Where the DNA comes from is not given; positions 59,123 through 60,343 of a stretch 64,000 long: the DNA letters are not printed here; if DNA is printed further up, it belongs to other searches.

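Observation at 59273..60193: KaiC-like ATPase with a Lys/Asn-rich disordered N-terminal extension, coupled to surface-protein genes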

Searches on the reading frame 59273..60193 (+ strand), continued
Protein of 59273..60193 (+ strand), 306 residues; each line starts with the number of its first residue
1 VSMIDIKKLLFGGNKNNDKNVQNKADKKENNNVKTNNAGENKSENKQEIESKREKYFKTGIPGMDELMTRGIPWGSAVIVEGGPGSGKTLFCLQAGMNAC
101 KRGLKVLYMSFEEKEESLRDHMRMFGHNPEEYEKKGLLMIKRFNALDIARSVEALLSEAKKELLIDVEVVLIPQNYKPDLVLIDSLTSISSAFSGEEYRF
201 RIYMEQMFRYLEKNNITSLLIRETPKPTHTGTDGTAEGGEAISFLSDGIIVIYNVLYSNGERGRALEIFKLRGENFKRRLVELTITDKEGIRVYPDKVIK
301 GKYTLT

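Call 48: predict_structure(alignment_id=A1)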
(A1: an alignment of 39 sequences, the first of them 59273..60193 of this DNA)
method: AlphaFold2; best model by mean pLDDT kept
length: 306 residues; sequences in the alignment: 39
mean_pLDDT: 79.0   pTM: 0.75
mean pLDDT of the five models: 79.0, 78.5, 78.4, 77.9, 72.2
residues with pLDDT >= 90: 150; 70-90: 73; 50-70: 32; < 50: 51
segments of 3 or more residues with pLDDT < 50: 1-3, 12-51, 163-165, 233-236
pLDDT, mean of each block of 10 residues (from residue 1): 51 41 36 41 46 81 96 95 90 96 96 92 88 97 83 72 57 91 86 74 84 93 76 50 79 95 95 93 91 97 91
secondary structure, 60 per line:
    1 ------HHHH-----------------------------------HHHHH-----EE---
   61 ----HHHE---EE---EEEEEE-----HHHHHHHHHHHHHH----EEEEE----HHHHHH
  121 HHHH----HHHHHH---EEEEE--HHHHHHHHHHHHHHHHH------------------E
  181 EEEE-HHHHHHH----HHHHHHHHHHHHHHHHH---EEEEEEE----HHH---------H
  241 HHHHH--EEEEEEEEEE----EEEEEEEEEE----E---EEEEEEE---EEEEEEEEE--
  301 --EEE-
elements in order: H7-10 H46-50 E77-82 H88-101 E106-110 H115-124 H129-134 E138-142 H145-161 E180-184 H186-192 H197-213 E217-223 H240-245 E248-257 E262-271 E280-286 E290-298 E303-305
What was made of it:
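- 59444..60163 (+): KaiC/RecA-like ATPase domain (residues 58-297 in 306-aa numbering). AF2 core is confident (call 48).
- On KaiC/RecA-superfamily ATPase domain (Pfam PF06745, COG0467): The AF2 model has core pLDDT mostly above 90 (call 48).
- On MinD-type amphipathic membrane-targeting sequence (considered for residues 1-11): AF2 places a short helix at residues 7-10 (call 48).
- Checked: AlphaFold2 gives pLDDT below 50 for residues 12-51 (call 48).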

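Call 51: find_encoding_contigs(protein=P0115, flank=10000, max_places=1)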
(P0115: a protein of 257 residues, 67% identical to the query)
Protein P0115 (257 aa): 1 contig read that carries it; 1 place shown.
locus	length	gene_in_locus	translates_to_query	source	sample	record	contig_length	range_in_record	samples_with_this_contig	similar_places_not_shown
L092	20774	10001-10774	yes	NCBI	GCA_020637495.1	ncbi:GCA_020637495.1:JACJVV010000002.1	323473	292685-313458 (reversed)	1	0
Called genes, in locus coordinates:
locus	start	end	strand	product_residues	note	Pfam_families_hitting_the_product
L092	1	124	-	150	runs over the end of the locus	PF05239:PRC (weak)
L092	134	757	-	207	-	PF09335:VTT_dom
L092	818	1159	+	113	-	-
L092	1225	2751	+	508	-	PF01676:Metalloenzyme, PF06415:iPGM_N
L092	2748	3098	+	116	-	-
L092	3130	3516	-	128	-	-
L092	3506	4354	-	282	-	PF01794:Ferric_reduct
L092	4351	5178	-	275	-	PF02424:ApbE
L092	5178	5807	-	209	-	PF22290:DmmA-like_N (weak), PF00175:NAD_binding_1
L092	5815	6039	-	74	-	PF13459:Fer4_15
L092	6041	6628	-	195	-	-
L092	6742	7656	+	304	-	PF24034:DUF7343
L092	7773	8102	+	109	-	-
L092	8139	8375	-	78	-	-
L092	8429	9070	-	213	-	-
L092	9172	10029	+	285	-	-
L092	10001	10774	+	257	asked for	PF03796:DnaB_C (weak), PF06745:ATPase, PF13481:AAA_25, PF23442:DUF7125 (faint)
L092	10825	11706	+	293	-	PF01738:DLH, PF12740:PETase, PF00326:Peptidase_S9 (faint), PF12695:Abhydrolase_5 (faint)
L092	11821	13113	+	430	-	PF03952:Enolase_N, PF00113:Enolase_C, PF13378:MR_MLE_C (weak)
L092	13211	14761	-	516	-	-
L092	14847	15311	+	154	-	-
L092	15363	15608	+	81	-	-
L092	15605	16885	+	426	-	PF27218:MJ0043_C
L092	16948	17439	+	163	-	-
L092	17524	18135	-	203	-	PF00177:Ribosomal_S7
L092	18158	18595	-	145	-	PF00164:Ribosom_S12_S23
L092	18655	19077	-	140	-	PF07650:KH_2, PF26594:KH_NusA_2nd (faint), PF00013:KH_1 (weak)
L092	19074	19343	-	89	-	PF01248:Ribosomal_L7Ae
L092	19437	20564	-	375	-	PF04998:RNA_pol_Rpb1_5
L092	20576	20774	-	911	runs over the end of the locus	PF04997:RNA_pol_Rpb1_1, PF00623:RNA_pol_Rpb1_2, PF04983:RNA_pol_Rpb1_3, PF05000:RNA_pol_Rpb1_4, PF04998:RNA_pol_Rpb1_5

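Call 52: find_encoding_contigs(protein=P0120, flank=10000, max_places=1)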
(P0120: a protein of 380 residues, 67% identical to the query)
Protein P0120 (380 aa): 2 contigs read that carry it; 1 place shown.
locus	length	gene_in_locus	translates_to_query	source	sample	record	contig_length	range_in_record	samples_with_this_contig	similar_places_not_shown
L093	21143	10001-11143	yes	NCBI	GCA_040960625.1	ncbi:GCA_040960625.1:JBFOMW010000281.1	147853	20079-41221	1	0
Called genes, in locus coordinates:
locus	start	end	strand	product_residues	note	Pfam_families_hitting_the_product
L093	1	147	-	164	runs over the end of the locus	PF06695:Sm_multidrug_ex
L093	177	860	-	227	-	PF00318:Ribosomal_S2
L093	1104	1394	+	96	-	PF21473:OB_Ssb-like, PF01336:tRNA_anti-codon (weak)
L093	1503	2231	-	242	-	-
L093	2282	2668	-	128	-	PF09845:OapC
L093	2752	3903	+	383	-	PF13191:AAA_16 (faint), PF00004:AAA, PF07728:AAA_5 (weak), PF17862:AAA_lid_3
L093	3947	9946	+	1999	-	PF10102:DUF2341, PF10633:NPCBM_assoc (faint)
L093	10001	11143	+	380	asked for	PF06745:ATPase, PF13481:AAA_25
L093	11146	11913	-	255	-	-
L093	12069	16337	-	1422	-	-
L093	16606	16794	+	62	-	-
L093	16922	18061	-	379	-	PF00266:Aminotran_5, PF01212:Beta_elim_lyase, PF01041:DegT_DnrJ_EryC1 (weak)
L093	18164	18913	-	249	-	PF00173:Cyt-b5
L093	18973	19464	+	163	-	PF13638:PIN_4 (weak), PF17146:PIN_6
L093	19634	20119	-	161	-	-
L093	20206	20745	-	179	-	PF08901:DUF1847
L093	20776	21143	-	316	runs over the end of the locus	PF01207:Dus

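Call 53: find_encoding_contigs(protein=P0083, flank=10000, max_places=1)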
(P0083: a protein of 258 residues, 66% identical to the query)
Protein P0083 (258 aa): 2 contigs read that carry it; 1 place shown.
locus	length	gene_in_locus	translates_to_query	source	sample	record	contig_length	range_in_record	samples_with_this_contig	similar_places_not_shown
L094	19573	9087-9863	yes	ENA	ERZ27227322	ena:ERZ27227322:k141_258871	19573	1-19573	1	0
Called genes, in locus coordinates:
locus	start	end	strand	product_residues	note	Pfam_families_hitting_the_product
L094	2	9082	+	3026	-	?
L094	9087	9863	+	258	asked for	PF13481:AAA_25, PF03796:DnaB_C (weak), PF06745:ATPase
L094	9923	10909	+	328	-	-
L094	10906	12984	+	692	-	-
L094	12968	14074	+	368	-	PF01368:DHH, PF02272:DHHA1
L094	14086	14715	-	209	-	-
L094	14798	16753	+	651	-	PF05833:NFACT_N, PF05670:NFACT-R_1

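Call 54: fold_search(model_id=the predicted structure, library=pdb)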
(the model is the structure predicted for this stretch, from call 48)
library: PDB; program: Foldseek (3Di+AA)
matches with E <= 10: 1932; with E <= 0.001: 1233
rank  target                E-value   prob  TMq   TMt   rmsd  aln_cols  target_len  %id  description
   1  2dr3_A                3.8e-19  1.00  0.62  0.81   5.4       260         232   30  Crystal Structure of RecA superfamily ATPase PH0284 from Pyrococcus horikoshii OT3 (released 2006-12-06)
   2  2dr3_F                7.8e-19  1.00  0.62  0.80   5.4       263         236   29  Crystal Structure of RecA superfamily ATPase PH0284 from Pyrococcus horikoshii OT3 (released 2006-12-06)
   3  2dr3_B                7.8e-19  1.00  0.63  0.80   6.0       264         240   29  Crystal Structure of RecA superfamily ATPase PH0284 from Pyrococcus horikoshii OT3 (released 2006-12-06)
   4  2dr3_D                2.1e-18  1.00  0.65  0.81   4.3       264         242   28  Crystal Structure of RecA superfamily ATPase PH0284 from Pyrococcus horikoshii OT3 (released 2006-12-06)
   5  7dxq_D                3.2e-18  1.00  0.64  0.43   5.0       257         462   24  Crystal Structure of Cyanobacterial Circadian Clock Protein KaiC (released 2022-04-27)
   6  2dr3_E                3.6e-18  1.00  0.63  0.81   5.2       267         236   29  Crystal Structure of RecA superfamily ATPase PH0284 from Pyrococcus horikoshii OT3 (released 2006-12-06)
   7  7dy1_E                4.6e-18  1.00  0.63  0.43   5.0       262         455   24  Crystal Structure of Cyanobacterial Circadian Clock Protein KaiC (released 2022-05-18)
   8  7s66_A                7.4e-18  1.00  0.64  0.41   5.2       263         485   23  Extended conformation of nighttime state KaiC (released 2021-09-22)
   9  7dy1_A                1.0e-17  1.00  0.62  0.43   5.2       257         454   25  Crystal Structure of Cyanobacterial Circadian Clock Protein KaiC (released 2022-05-18)
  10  4o0m_C                1.4e-17  1.00  0.63  0.40   5.0       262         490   24  Crystal structure of T. Elongatus BP-1 Clock Protein KaiC (released 2014-05-14)
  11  2dr3_C                1.6e-17  1.00  0.62  0.81   5.5       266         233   29  Crystal Structure of RecA superfamily ATPase PH0284 from Pyrococcus horikoshii OT3 (released 2006-12-06)
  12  7v3x_G                1.7e-17  1.00  0.63  0.42   5.2       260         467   24  Crystal Structure of Cyanobacterial Circadian Clock Protein KaiC (released 2022-04-27)
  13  9ofh_A                2.1e-17  1.00  0.64  0.44   4.8       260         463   23  Extended conformation of dusk state KaiC (released 2025-05-14)
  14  7dy2_G                2.3e-17  1.00  0.64  0.44   4.9       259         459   23  Crystal Structure of Cyanobacterial Circadian Clock Protein KaiC (released 2022-04-27)
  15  7v3x_L                2.5e-17  1.00  0.64  0.43   4.9       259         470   23  Crystal Structure of Cyanobacterial Circadian Clock Protein KaiC (released 2022-04-27)
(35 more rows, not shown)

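Call 70: search_protein_families(library=padloc, proteins=[window:59279-60193:+], max_evalue=0.01)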
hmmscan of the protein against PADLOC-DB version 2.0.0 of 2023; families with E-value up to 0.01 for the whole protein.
window:59279-60193:+ (304 aa): 2 families
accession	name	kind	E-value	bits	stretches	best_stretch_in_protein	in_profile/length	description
PDLC04140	mad8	-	0.00018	19.1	1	70-164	24-114/314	mads_8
PDLC00104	GajB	-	0.0055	13.5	1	75-109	17-55/574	UrvD helicase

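Call 77: list_cluster_members(proteins=[window:59279-60190:+, P0121])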
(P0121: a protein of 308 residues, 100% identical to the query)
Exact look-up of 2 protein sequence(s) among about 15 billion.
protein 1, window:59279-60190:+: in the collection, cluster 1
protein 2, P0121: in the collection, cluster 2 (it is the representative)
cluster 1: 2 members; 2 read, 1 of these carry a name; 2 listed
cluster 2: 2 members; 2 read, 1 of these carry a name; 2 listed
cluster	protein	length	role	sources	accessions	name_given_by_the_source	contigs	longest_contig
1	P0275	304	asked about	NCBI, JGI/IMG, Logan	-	circadian clock protein KaiC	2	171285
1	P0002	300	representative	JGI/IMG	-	-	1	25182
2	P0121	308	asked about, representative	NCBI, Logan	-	-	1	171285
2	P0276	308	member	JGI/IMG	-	hypothetical protein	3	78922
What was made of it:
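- Closest known: Cyanobacterial circadian KaiC. Different: The public annotation 'circadian clock protein KaiC' (call 77) is therefore an over-annotation.
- Checked: The exact 304-aa product from ATG 59279 is already in public collections (call 77).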
